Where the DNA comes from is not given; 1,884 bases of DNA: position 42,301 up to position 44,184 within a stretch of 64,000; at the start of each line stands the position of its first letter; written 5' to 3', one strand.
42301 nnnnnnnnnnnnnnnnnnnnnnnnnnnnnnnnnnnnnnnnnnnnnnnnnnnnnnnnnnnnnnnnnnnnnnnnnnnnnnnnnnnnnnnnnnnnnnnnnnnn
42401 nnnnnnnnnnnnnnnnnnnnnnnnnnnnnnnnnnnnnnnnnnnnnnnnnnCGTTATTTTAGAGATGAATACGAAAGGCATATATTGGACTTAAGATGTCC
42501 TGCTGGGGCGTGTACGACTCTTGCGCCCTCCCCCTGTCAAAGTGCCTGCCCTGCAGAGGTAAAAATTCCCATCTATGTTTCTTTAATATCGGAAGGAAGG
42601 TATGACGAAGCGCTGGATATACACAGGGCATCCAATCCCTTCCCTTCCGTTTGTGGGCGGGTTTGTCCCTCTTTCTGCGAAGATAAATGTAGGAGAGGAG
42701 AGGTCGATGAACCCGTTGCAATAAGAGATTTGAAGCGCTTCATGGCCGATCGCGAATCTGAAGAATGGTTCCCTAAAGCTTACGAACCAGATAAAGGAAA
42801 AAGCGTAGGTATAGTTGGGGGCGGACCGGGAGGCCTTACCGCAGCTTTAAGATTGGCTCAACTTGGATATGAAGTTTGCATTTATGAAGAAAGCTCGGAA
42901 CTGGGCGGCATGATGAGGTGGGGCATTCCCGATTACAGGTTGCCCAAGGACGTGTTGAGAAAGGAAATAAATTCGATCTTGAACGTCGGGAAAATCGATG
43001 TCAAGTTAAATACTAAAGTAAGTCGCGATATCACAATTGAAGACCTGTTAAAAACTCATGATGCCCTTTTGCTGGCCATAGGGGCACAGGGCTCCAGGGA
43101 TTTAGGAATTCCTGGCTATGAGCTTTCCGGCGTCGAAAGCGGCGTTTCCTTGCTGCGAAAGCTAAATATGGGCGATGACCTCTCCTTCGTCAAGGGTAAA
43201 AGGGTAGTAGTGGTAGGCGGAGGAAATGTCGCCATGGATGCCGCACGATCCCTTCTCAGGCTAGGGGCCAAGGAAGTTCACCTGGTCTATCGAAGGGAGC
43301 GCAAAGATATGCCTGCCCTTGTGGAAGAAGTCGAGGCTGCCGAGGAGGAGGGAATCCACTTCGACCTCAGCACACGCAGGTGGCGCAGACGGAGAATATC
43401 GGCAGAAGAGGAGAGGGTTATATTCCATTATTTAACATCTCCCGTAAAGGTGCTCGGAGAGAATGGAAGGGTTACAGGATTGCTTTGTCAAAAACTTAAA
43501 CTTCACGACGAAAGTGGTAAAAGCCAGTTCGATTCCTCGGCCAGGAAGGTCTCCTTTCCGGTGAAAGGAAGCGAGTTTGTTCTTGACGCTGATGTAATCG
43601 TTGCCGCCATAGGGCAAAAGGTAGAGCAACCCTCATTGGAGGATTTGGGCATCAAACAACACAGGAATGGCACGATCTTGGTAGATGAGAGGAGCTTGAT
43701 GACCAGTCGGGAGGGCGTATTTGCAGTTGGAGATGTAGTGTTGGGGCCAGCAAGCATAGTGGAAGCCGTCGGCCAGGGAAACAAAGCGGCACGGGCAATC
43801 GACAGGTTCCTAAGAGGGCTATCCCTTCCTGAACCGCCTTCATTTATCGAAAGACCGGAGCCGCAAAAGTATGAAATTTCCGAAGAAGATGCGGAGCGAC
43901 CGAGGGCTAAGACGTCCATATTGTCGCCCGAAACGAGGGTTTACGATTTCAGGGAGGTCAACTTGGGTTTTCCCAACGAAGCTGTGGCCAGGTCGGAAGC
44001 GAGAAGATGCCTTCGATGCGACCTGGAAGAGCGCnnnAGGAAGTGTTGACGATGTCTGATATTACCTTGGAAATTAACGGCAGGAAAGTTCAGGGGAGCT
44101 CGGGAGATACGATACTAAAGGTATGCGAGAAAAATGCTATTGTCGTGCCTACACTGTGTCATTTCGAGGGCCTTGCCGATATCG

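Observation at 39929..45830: NuoE/NuoF::GltD/NuoG triad with no catalytic subunit: candidate Stn-type electron-bifurcating transhydrogenase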

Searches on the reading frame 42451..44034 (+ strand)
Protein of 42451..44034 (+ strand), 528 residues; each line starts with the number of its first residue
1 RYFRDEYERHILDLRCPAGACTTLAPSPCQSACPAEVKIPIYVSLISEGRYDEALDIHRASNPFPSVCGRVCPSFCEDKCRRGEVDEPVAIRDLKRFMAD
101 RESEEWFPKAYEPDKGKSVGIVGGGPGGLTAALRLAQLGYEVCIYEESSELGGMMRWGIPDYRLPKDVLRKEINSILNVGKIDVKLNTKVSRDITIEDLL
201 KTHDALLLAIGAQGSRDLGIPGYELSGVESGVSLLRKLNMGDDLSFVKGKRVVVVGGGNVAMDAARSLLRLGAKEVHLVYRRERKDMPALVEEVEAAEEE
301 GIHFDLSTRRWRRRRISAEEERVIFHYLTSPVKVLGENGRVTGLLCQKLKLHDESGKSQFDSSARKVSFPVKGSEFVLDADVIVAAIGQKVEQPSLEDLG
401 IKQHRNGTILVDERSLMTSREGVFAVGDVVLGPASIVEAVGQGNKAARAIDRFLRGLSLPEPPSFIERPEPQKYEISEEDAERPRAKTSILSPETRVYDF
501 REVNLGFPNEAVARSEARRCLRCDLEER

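Call 42: search_solved_structures(query=window:42451-44034:+, max_evalue=1e-20, show_alignments=5)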
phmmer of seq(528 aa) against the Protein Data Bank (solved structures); distinct sequences matched with E-value up to 1e-20: 12.
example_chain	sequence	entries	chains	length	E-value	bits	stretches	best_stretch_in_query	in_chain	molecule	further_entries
9bov_A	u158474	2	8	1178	5.9e-113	381.4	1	27-524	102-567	Molybdopterin oxidoreductase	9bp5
9n5u_A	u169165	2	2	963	9.3e-112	377.4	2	27-304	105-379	NfnA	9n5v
8oh5_C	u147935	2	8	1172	1.6e-91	310.7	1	27-525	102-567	Formate dehydrogenase-O, major subunit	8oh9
4ylf_B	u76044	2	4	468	1e-85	291.5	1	27-456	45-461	Dihydropyrimidine dehydrogenase subunit A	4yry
5jca_L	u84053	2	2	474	5.9e-79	269.2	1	27-454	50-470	NADH-dependent Ferredoxin:NADP Oxidoreductase (NfnI) subunit alpha | NADH-dependent Ferredoxin:NADP Oxidoreductase subunit alpha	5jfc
5vj7_A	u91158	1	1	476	4.5e-78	266.3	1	27-454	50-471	Oxidoreductase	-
2vdc_G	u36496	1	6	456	2.2e-70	240.9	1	18-304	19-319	GLUTAMATE SYNTHASE [NADPH] SMALL CHAIN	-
6s6s_G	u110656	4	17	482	2.5e-70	240.7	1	18-304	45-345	Glutamate synthase [NADPH] small chain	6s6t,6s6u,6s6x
7mfm_I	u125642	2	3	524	6e-58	199.9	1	30-459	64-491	Glutamate synthase (NADPH) small chain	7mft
7m31_A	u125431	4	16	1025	4.8e-31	111.1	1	18-455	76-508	Dihydropyrimidine dehydrogenase [NADP(+)]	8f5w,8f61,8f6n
1gt8_A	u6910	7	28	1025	4.8e-31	111.1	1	18-455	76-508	DIHYDROPYRIMIDINE DEHYDROGENASE | Dihydropyrimidine dehydrogenase [NADP(+)]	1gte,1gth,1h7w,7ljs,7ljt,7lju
1h7x_A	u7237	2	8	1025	4.8e-31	111.1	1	18-455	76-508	DIHYDROPYRIMIDINE DEHYDROGENASE | Dihydropyrimidine dehydrogenase [NADP(+)]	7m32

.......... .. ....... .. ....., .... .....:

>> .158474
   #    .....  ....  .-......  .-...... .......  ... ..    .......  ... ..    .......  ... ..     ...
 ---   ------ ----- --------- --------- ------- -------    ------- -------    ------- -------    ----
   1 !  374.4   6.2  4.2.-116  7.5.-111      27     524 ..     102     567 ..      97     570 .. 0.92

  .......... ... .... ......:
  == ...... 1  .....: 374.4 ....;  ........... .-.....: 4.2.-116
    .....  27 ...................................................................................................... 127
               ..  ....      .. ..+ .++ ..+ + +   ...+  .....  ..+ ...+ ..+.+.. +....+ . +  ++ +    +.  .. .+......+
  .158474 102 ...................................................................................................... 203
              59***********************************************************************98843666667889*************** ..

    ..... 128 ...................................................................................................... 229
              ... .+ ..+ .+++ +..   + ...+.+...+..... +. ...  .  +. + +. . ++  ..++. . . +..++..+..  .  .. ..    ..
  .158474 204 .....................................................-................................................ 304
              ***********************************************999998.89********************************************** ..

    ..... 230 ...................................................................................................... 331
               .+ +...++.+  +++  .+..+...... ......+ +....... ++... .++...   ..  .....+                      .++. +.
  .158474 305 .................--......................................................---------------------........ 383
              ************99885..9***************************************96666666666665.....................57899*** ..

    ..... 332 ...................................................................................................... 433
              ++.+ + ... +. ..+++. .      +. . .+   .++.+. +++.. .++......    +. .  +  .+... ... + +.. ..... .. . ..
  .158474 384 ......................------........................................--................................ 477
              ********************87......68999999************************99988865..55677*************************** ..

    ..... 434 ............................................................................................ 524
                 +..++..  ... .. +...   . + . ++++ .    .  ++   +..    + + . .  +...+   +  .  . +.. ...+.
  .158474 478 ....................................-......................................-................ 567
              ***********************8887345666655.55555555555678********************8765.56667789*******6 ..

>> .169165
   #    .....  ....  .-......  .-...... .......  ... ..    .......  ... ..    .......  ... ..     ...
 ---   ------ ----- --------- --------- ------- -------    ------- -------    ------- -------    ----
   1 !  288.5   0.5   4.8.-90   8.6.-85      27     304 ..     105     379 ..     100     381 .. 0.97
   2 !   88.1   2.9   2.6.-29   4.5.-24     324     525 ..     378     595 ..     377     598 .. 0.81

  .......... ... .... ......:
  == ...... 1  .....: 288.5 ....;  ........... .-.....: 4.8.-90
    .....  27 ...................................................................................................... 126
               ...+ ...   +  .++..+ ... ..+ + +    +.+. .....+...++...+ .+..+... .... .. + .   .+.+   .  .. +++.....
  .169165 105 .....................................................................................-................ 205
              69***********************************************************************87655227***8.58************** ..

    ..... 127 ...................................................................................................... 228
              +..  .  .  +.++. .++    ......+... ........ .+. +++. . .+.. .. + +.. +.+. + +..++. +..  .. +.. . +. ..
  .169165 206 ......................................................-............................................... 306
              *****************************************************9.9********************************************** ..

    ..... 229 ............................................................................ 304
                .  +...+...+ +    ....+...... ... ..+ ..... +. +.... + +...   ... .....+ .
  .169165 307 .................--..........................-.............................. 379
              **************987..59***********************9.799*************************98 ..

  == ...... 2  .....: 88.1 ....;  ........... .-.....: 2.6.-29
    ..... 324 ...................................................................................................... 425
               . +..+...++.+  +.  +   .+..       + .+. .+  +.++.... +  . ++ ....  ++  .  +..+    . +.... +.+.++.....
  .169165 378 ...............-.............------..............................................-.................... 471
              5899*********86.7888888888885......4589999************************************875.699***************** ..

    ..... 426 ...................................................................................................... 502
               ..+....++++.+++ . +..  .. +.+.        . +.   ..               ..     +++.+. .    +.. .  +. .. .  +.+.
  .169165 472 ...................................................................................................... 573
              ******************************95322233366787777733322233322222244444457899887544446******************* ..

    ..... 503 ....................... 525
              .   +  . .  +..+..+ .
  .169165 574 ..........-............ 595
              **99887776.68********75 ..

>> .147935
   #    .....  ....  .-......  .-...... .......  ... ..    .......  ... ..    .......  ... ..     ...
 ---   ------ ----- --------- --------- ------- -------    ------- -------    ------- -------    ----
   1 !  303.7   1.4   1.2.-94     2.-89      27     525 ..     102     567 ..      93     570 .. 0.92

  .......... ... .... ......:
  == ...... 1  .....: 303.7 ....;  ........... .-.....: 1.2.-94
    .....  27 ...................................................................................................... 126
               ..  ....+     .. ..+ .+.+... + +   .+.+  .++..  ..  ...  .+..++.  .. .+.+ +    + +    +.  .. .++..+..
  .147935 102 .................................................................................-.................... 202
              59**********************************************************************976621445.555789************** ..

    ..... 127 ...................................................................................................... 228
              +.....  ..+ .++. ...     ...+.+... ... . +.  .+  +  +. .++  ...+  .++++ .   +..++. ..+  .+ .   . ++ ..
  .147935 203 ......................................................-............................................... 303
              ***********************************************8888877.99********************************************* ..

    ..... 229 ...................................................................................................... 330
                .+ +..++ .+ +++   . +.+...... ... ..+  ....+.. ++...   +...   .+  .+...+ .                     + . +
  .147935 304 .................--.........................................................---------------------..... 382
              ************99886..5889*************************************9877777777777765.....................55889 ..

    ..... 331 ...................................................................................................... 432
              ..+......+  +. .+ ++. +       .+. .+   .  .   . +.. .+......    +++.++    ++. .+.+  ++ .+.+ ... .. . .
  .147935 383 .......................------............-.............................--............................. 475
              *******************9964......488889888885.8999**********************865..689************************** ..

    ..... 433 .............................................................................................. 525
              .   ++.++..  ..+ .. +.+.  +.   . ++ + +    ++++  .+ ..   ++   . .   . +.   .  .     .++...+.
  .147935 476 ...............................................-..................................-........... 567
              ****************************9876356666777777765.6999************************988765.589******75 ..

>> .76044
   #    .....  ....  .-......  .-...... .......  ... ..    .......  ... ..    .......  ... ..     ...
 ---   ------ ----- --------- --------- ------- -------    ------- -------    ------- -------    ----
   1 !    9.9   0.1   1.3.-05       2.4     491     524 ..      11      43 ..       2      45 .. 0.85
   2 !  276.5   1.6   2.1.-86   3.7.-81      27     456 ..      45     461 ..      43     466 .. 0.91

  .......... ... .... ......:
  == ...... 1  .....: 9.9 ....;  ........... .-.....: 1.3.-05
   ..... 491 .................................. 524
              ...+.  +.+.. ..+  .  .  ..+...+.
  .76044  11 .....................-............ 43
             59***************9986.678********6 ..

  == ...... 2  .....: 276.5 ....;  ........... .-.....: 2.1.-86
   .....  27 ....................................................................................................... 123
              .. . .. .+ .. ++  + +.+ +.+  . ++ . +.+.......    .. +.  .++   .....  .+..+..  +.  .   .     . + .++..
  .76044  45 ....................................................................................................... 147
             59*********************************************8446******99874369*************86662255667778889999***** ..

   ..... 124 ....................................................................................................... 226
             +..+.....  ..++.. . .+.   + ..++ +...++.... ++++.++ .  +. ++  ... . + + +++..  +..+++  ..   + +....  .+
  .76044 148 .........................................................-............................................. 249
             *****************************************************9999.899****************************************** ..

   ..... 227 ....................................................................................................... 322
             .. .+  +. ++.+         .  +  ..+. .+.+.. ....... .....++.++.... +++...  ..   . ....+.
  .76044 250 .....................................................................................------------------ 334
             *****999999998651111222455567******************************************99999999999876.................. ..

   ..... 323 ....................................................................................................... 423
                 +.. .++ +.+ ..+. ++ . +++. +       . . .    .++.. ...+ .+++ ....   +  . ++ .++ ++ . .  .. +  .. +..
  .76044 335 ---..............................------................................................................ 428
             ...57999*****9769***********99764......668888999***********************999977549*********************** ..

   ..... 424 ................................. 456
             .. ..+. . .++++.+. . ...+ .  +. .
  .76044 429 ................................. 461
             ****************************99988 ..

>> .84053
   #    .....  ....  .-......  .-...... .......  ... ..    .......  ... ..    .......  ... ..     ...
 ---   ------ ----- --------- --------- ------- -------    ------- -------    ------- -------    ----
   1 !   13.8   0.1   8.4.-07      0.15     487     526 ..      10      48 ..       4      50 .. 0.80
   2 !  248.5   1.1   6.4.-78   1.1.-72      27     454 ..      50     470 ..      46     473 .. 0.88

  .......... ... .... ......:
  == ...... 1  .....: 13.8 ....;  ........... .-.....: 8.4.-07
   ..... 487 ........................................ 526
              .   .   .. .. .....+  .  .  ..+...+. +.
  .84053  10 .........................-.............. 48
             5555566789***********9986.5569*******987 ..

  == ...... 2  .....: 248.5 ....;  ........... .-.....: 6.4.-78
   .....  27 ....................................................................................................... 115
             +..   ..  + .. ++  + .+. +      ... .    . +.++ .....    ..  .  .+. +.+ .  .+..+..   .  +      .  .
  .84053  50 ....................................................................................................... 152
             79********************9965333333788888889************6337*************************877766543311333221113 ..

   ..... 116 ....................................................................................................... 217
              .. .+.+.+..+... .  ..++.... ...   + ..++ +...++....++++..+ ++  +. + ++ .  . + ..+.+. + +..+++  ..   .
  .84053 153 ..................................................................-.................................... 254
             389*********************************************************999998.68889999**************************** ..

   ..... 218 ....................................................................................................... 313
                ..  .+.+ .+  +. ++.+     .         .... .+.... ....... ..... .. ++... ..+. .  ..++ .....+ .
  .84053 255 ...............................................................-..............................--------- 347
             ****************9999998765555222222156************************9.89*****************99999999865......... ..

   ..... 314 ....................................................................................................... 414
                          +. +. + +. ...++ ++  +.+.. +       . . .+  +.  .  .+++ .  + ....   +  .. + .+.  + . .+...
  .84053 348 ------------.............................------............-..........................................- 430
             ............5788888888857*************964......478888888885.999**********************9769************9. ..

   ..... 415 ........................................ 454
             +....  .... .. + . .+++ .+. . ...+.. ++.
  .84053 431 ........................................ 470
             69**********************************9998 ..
